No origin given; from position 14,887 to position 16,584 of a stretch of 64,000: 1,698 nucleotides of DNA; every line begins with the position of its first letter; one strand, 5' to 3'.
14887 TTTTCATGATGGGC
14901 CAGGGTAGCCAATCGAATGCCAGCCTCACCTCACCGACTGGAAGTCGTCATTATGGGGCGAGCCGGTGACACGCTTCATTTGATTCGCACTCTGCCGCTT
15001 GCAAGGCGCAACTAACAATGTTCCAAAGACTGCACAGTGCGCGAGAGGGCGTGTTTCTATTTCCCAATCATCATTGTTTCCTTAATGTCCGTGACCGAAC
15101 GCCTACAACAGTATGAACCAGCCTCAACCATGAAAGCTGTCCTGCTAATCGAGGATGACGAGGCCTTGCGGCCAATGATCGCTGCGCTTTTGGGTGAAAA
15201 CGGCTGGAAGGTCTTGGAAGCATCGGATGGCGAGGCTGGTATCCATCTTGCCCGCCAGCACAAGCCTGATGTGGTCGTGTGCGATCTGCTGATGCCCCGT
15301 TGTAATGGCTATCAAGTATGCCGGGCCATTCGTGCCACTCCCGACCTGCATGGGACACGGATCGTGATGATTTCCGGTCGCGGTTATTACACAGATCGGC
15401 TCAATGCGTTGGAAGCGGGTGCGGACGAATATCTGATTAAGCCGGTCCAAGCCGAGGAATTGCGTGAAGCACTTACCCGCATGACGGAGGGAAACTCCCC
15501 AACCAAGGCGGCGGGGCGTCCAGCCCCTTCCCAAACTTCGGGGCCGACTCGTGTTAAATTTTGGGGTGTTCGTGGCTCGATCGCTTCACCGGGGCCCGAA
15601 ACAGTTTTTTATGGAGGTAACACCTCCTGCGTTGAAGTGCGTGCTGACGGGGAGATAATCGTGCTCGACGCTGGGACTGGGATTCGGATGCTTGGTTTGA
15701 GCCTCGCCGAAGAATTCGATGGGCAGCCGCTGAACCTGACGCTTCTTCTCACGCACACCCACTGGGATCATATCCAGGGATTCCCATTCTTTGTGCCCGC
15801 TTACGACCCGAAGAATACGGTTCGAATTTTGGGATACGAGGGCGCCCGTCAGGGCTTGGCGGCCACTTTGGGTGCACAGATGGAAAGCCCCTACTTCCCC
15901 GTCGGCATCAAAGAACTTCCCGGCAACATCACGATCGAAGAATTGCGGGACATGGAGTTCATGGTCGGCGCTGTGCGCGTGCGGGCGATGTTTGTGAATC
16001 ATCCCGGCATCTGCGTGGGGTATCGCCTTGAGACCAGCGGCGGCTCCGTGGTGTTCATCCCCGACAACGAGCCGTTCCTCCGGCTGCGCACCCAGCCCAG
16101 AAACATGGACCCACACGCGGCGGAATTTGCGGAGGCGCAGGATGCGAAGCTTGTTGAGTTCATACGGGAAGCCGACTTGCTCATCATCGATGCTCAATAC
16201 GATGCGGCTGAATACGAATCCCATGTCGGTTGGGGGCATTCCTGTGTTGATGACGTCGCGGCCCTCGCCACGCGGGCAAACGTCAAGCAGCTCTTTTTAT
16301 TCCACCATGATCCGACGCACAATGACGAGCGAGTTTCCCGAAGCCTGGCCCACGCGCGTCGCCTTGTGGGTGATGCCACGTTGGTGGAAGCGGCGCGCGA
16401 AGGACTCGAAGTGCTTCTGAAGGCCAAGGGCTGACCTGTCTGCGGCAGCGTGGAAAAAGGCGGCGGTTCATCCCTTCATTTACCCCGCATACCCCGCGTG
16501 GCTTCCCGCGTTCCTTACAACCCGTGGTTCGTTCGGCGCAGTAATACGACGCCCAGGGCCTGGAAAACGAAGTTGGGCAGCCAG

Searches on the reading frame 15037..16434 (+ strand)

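Call 61: search_protein_families(library=pfam, proteins=[window:15037-16434:+], max_evalue=0.00001)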
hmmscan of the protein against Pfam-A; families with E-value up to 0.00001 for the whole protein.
window:15037-16434:+ (465 aa): 3 families
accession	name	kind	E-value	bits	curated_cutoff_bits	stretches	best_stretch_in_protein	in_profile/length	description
PF00072.30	Response_reg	-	4.4e-27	94.9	30.2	1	35-146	1-110/111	Response regulator receiver domain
PF12706.13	Lactamase_B_2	-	2.1e-15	57.3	27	1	208-424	3-200/200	Beta-lactamase superfamily domain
PF00753.33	Lactamase_B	-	2.7e-07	31.2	22.7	1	193-327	3-136/196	Metallo-beta-lactamase superfamily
